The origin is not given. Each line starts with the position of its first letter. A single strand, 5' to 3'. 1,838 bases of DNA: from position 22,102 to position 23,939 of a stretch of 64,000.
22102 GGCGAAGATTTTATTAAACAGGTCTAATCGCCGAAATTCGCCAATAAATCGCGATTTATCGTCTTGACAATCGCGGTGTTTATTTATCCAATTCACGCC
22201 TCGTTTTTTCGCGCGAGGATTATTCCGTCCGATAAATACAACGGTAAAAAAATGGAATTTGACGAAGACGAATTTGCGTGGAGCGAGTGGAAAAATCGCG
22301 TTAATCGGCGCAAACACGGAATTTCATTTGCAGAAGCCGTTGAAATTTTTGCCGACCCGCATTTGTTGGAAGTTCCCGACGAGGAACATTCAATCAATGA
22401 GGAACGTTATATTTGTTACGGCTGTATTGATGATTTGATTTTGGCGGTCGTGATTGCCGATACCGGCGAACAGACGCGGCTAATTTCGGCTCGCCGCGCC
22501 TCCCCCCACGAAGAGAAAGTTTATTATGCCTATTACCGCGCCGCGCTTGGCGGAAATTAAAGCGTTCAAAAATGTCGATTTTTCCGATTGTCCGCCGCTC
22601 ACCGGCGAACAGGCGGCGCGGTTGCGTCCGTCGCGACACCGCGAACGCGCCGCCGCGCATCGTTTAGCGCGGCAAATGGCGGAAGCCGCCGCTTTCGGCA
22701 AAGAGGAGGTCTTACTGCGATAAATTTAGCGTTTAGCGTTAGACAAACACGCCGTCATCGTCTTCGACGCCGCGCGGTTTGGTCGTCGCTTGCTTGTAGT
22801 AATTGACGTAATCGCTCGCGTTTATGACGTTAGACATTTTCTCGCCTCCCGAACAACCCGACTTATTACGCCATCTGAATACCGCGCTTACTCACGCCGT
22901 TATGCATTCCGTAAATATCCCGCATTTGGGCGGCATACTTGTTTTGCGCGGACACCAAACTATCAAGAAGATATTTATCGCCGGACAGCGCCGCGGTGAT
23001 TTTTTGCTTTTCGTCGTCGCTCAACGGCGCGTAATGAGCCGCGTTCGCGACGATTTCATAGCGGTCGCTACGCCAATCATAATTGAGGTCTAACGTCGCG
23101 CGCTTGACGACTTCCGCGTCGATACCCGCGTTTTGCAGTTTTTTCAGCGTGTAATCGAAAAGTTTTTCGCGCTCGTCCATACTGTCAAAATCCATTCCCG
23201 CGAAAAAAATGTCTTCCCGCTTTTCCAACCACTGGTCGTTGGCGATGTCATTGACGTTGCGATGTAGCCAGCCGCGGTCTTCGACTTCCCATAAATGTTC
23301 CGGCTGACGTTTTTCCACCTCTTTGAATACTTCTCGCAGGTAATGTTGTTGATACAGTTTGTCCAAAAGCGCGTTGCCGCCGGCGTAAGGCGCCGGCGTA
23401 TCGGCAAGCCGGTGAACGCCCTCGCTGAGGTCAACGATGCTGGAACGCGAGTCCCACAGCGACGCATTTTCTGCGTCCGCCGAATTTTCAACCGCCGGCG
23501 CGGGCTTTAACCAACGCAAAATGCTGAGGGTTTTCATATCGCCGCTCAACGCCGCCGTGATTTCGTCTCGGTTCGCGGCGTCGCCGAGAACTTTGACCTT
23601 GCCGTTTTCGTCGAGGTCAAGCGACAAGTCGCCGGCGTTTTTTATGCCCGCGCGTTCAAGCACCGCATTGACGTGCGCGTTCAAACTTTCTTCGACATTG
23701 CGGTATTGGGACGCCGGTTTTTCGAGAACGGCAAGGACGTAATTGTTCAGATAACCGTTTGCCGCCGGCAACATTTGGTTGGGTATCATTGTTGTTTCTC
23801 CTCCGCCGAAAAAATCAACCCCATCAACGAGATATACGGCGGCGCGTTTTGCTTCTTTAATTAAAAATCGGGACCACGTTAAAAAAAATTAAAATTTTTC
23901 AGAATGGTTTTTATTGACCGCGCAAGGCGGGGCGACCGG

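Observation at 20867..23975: Tandem paralog locus split by a BrnT-like toxin cassette, with a gene fragment and an AT-rich island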

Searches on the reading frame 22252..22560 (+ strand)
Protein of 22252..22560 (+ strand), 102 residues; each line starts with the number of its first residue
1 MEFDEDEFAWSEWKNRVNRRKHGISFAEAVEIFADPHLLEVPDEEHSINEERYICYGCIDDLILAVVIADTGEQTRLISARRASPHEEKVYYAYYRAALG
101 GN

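Call 55: search_protein_families(library=pfam, proteins=[window:22252-22560:+], max_evalue=10)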
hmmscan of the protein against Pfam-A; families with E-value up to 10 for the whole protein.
window:22252-22560:+ (102 aa): 2 families
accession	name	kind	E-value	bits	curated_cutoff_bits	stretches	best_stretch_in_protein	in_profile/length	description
PF04365.19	BrnT_toxin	-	3.3e-24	85.4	34.5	1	10-87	1-77/77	Ribonuclease toxin, BrnT, of type II toxin-antitoxin system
PF07826.16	IMP_cyclohyd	-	0.18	11.9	28.1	1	26-79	27-79/192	IMP cyclohydrolase-like protein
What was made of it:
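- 22252..22560 (+): BrnT-family toxin, 102 aa. PF04365 with E 3e-24 and 85 bits against a cutoff of 34.5 (call 55).
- On BrnT toxin (PF04365 / DUF497): 85.4 bits against a cutoff of 34.5, E 3e-24, covering profile positions 1-77 of 77 (call 55).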

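Call 56: search_protein_families(library=padloc, proteins=[window:22252-22560:+], max_evalue=0.1)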
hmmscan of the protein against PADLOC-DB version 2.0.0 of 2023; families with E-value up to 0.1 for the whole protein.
window:22252-22560:+ (102 aa): 0 families

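Call 64: find_encoding_contigs(protein=window:22252-22560:+, flank=10000, max_places=6)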
Protein window:22252-22560:+ (102 aa): 1 contig read that carries it; 1 place shown.
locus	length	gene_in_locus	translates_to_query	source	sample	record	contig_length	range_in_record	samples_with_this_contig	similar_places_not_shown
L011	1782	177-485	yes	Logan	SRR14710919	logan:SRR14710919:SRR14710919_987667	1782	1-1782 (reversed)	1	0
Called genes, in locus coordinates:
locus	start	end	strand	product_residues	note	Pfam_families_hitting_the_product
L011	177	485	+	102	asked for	PF04365:BrnT_toxin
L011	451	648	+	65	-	-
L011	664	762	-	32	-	-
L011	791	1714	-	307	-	-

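Call 95: search_solved_structures(query=window:22252-22560:+, max_evalue=0.01, show_alignments=1)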
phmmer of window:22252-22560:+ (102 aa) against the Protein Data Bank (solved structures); distinct sequences matched with E-value up to 0.01: 1.
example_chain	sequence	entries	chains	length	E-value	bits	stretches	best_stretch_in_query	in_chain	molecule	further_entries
7vd7_A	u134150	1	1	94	1.2e-07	35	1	7-90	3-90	toxin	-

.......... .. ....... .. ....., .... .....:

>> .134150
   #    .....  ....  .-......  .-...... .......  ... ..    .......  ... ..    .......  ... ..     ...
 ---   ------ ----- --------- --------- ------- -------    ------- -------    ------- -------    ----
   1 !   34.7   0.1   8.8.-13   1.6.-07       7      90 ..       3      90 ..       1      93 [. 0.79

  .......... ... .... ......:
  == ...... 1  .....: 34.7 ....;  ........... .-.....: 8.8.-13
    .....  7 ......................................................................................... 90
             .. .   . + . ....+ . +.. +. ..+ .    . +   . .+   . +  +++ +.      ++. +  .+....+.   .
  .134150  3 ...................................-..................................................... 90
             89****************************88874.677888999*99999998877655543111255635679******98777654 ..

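Call 97: search_dna_similar(query=window:22252-22560:+, collection=plasmids, mode=protein, max_evalue=0.00001, max_rows=12)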
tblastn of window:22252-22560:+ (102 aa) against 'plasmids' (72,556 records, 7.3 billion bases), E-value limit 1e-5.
Records with a match: 558; places in all: 597; records where one place covers at least 80% of the query: 551.
Best place of each record, by identity: <60% 558.
By first word of the organism name: Acinetobacter 497; Psychrobacter 5; Leptospira 3; Azospirillum 3; Moraxella 3; Campylobacter 3; uncultured 2; Geminocystis 2; Euhalothece 2; Treponema 2; and 32 more.
By predicted mobility (MOB-suite, as given by PLSDB): non-mobilizable 323; mobilizable 201; conjugative 34.
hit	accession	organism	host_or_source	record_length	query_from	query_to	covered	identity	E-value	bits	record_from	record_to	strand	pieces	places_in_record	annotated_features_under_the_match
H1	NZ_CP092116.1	Leptospira noguchii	Bos taurus,Cell culture,urine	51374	8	93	84%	44.0%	9e-14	72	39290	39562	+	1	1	BrnT family toxin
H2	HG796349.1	uncultured bacterium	-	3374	3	91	87%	42.4%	2e-11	65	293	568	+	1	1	CDS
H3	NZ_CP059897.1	Ciceribacter thiooxidans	mixed culture,soil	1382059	8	99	90%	40.8%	2e-7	54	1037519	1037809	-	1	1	none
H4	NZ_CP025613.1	Niveispirillum cyanobacteriorum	sing cell,cyanobacterial aggregates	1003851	7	93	85%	42.5%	4e-14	73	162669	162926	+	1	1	none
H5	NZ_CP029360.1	Azospirillum thermophilum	cell culture,hot spring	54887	7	100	92%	38.3%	1e-10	63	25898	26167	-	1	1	BrnT family toxin | BrnA antitoxin family protein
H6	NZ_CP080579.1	Acinetobacter lwoffii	cell culture,permafrost, Kolyma lowland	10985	7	91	83%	42.2%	1e-10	63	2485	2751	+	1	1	BrnT family toxin | BrnA antitoxin family protein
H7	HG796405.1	uncultured bacterium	-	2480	7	91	83%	42.0%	5e-13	70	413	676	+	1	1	CDS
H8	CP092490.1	Endozoicomonas sp. Mp262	Meretrix meretrix,whole organism,sea ...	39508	8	91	82%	42.4%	7e-11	64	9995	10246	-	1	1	record has no annotation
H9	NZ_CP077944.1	Leptospira interrogans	Canis lupus familiaris,urine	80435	8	93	84%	40.9%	1e-6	75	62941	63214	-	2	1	BrnT family toxin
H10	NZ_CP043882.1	Leptospira interrogans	Homo sapiens,cell culture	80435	8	93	84%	40.9%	1e-6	75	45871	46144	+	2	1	BrnT family toxin (x2)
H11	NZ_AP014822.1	Geminocystis sp. NIES-3709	-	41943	7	95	87%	39.3%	2e-10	62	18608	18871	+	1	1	BrnT family toxin | hypothetical protein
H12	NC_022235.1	Sphingomonas sp. ERG5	-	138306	8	91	82%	41.6%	2e-10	62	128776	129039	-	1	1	BrnT family toxin | BrnA antitoxin family protein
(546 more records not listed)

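Call 98: get_annotated_region(hit=H5, flank=600)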
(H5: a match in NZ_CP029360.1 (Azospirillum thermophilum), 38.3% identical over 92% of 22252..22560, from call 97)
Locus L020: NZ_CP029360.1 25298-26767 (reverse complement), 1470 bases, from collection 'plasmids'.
description: Azospirillum thermophilum strain CFH 70021 plasmid unnamed5
organism: Azospirillum thermophilum (NCBI taxid 2202148)
taxonomy: Bacteria; Pseudomonadota; Alphaproteobacteria; Rhodospirillales; Azospirillaceae; Azospirillum; Azospirillum thermophilum
host: -; source: cell culture,hot spring; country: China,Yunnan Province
typing (MOB-suite, as given by PLSDB): non-mobilizable
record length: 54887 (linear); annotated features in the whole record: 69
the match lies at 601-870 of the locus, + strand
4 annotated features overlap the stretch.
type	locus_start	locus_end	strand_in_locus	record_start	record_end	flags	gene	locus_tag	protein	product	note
CDS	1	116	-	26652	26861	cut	-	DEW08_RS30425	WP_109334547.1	hypothetical protein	-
CDS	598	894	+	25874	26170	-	-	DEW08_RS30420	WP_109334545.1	BrnT family toxin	-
CDS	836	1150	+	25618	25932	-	-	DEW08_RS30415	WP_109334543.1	BrnA antitoxin family protein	-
CDS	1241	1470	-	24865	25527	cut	-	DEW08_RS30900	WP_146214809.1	hypothetical protein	-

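Call 99: get_annotated_region(hit=H6, flank=600)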
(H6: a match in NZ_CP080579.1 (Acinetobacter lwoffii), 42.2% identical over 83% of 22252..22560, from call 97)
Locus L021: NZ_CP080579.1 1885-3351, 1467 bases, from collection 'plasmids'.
description: Acinetobacter lwoffii strain VS15 plasmid pALWVS1.3, complete sequence
organism: Acinetobacter lwoffii (NCBI taxid 28090)
taxonomy: Bacteria; Pseudomonadota; Gammaproteobacteria; Moraxellales; Moraxellaceae; Acinetobacter; Acinetobacter lwoffii
host: -; source: cell culture,permafrost, Kolyma lowland; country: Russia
typing (MOB-suite, as given by PLSDB): mobilizable; relaxase MOBQ
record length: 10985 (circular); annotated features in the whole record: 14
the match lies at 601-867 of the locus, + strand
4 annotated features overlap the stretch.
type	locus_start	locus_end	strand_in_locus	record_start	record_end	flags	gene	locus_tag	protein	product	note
CDS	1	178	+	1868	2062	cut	-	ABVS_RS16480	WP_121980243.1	hypothetical protein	-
CDS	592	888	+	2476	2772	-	-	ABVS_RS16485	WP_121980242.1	BrnT family toxin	-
CDS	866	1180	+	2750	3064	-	-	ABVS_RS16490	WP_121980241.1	BrnA antitoxin family protein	-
CDS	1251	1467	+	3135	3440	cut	-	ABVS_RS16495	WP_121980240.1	hypothetical protein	-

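Call 100: get_annotated_region(hit=H12, flank=600)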
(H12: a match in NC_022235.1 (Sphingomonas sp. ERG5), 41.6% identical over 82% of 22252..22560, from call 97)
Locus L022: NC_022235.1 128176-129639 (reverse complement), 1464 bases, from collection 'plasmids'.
description: Sphingomonas sp. ERG5 plasmid pCADAB1, complete sequence
organism: Sphingomonas sp. ERG5 (NCBI taxid 1381597)
taxonomy: Bacteria; Pseudomonadota; Alphaproteobacteria; Sphingomonadales; Sphingomonadaceae; Sphingomonas; Sphingomonas sp. ERG5
host: -; source: -; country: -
typing (MOB-suite, as given by PLSDB): conjugative; replicon rep_cluster_374; relaxase MOBF; mating-pair formation MPF_F
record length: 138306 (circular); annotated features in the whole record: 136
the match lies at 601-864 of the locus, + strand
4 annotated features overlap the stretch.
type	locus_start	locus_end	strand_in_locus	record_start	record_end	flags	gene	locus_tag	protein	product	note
CDS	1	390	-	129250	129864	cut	-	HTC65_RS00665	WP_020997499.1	recombinase family protein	GO:0006310 - DNA recombination [Evidence IEA]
CDS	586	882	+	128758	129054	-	-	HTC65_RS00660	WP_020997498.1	BrnT family toxin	-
CDS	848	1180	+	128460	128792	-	-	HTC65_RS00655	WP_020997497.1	BrnA antitoxin family protein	-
CDS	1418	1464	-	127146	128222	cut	-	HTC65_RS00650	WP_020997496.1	IS5 family transposase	-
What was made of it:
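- On BrnT toxin (PF04365 / DUF497): Plasmid brnTA pairs have the same layout (calls 98-100).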

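Call 101: get_annotated_region(hit=H1, flank=600)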
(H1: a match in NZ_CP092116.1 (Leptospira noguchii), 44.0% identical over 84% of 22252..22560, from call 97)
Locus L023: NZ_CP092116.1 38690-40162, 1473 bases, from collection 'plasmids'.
description: Leptospira noguchii strain IP1804061 plasmid p3_LIP1804061, complete sequence
organism: Leptospira noguchii (NCBI taxid 28182)
taxonomy: Bacteria; Spirochaetota; Spirochaetia; Leptospirales; Leptospiraceae; Leptospira; Leptospira noguchii
host: -; source: Bos taurus,Cell culture,urine; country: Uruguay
typing (MOB-suite, as given by PLSDB): non-mobilizable; replicon rep_cluster_216
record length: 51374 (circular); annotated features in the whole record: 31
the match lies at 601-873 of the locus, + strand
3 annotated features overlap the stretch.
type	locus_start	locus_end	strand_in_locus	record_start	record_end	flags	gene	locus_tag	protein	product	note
CDS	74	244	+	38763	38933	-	-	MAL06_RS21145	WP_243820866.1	hypothetical protein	-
CDS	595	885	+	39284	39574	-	-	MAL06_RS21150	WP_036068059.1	BrnT family toxin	-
CDS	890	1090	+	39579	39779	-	-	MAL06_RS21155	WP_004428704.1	hypothetical protein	-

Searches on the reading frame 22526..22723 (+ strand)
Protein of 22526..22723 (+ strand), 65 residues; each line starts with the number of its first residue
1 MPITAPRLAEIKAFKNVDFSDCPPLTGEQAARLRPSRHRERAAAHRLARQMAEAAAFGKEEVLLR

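Call 5: search_protein_families(library=pfam, proteins=[window:22526-22723:+], max_evalue=0.01)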
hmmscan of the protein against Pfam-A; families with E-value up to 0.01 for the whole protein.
window:22526-22723:+ (65 aa): 0 families

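Call 8: search_protein_families(library=ncbifam, proteins=[window:22526-22723:+], max_evalue=0.1)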
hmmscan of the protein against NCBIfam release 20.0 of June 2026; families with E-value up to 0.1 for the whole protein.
window:22526-22723:+ (65 aa): 0 families

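Call 9: search_protein_families(library=phrogs, proteins=[window:22526-22723:+], max_evalue=0.1)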
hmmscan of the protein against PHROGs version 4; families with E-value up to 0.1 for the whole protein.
window:22526-22723:+ (65 aa): 1 family
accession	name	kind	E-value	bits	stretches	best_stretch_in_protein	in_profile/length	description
phrog_12031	-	unknown function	0.064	14.4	1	30-65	6-45/99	-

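Call 55: search_protein_families(library=pfam, proteins=[window:22526-22723:+], max_evalue=10)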
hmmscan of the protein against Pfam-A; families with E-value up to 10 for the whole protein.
window:22526-22723:+ (65 aa): 0 families

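Call 56: search_protein_families(library=padloc, proteins=[window:22526-22723:+], max_evalue=0.1)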
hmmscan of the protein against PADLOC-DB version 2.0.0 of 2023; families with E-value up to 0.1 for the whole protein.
window:22526-22723:+ (65 aa): 0 families

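Call 57: search_dna_similar(query=window:22526-22723:+, collection=plasmids, mode=protein, max_evalue=0.01, max_rows=10)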
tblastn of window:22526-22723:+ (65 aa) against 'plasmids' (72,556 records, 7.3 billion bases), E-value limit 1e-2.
No match.

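Call 72: find_homologous_proteins(query=window:22526-22723:+, max_evalue=0.01)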
Query window:22526-22723:+ (65 aa): 1 proteins with E <= 0.01 among 1 candidates.
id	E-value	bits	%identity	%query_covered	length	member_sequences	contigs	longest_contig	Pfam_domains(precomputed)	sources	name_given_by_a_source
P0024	7.6e-30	119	91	100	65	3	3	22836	-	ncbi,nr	ncbi:hypothetical protein FACS1894139_16940 [Planctomycetales bacterium]|nr:hypothetical protein FAC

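Call 73: find_encoding_contigs(protein=P0024, flank=10000, max_places=6)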
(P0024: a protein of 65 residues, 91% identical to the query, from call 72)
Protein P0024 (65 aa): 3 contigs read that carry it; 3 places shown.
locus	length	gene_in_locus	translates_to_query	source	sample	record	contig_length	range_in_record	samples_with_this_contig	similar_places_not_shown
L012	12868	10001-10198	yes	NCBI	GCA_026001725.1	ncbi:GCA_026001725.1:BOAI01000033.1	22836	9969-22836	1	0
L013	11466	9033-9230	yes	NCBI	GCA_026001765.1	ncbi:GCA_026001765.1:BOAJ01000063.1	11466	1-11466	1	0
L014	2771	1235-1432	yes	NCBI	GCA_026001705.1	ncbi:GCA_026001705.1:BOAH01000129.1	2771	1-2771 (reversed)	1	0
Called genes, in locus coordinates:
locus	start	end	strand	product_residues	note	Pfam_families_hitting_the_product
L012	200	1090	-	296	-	PF12784:PDDEXK_2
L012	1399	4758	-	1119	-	PF00133:tRNA-synt_1, PF09334:tRNA-synt_1g (faint), PF08264:Anticodon_1, PF19302:DUF5915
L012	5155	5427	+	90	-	PF03083:MtN3_slv, PF04193:PQ-loop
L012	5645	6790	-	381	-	PF01817:CM_2, PF00800:PDT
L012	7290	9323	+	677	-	PF13306:LRR_5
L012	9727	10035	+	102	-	PF04365:BrnT_toxin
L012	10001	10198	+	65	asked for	-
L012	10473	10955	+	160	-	PF12796:Ank_2, PF13606:Ank_3 (faint), PF13637:Ank_4, PF13857:Ank_5 (weak), PF00023:Ank (weak)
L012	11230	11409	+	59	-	-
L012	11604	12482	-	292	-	PF01148:CTP_transf_1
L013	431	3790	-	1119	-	PF00133:tRNA-synt_1, PF09334:tRNA-synt_1g (weak), PF08264:Anticodon_1, PF19302:DUF5915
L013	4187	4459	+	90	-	PF03083:MtN3_slv, PF04193:PQ-loop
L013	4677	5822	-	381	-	PF01817:CM_2, PF00800:PDT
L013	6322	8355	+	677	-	PF13306:LRR_5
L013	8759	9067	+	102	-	PF04365:BrnT_toxin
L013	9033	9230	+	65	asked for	-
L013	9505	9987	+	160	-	PF12796:Ank_2, PF13606:Ank_3 (faint), PF13637:Ank_4, PF13857:Ank_5 (weak), PF00023:Ank (weak)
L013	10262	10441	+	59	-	-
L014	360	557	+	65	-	PF13306:LRR_5 (weak)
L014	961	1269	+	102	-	PF04365:BrnT_toxin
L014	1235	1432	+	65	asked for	-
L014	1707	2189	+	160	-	PF12796:Ank_2, PF13606:Ank_3 (faint), PF13637:Ank_4, PF13857:Ank_5 (weak), PF00023:Ank (weak)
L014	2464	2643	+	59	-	-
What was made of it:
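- Three other Planctomycetales assemblies carry the 102-aa and 65-aa genes with the same overlap, between LRR_5 and ankyrin genes (call 73). The cassette occurs without P genes in three other genomes (call 73).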

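Call 96: search_solved_structures(query=window:22526-22723:+, max_evalue=10)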
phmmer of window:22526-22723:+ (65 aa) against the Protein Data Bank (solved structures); distinct sequences matched with E-value up to 10: 0.

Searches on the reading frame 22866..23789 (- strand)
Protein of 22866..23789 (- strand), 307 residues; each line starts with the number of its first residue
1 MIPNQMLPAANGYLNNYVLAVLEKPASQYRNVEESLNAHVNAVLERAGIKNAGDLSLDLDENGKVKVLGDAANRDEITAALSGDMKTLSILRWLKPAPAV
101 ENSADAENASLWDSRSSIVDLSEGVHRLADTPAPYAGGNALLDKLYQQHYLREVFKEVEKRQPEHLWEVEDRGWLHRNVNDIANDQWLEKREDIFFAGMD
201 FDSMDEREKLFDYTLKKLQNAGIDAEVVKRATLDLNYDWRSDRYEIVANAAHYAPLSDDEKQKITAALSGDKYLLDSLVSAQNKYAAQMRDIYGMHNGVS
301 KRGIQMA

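Call 5: search_protein_families(library=pfam, proteins=[window:22866-23789:-], max_evalue=0.01)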
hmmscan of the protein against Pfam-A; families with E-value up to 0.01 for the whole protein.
window:22866-23789:- (307 aa): 0 families

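Call 8: search_protein_families(library=ncbifam, proteins=[window:22866-23789:-], max_evalue=0.1)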
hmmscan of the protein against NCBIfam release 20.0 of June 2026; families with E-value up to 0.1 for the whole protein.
window:22866-23789:- (307 aa): 0 families

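Call 9: search_protein_families(library=phrogs, proteins=[window:22866-23789:-], max_evalue=0.1)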
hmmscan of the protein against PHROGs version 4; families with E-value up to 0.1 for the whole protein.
window:22866-23789:- (307 aa): 0 families

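Call 56: search_protein_families(library=padloc, proteins=[window:22866-23789:-], max_evalue=0.1)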
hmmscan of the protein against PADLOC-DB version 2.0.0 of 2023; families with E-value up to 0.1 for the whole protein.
window:22866-23789:- (307 aa): 0 families

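Call 63: find_encoding_contigs(protein=window:22866-23789:-, flank=10000, max_places=6)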
Protein window:22866-23789:- (307 aa): 1 contig read that carries it; 1 place shown.
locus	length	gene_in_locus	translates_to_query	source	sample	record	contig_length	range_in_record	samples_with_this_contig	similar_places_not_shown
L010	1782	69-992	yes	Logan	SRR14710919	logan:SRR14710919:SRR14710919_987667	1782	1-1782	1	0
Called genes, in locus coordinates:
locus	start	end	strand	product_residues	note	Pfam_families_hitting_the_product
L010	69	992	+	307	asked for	-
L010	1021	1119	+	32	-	-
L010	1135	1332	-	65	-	-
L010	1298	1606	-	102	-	PF04365:BrnT_toxin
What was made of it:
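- The unusual junctions (stub to cassette, cassette to block B) lie inside one independently assembled contig (call 63).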
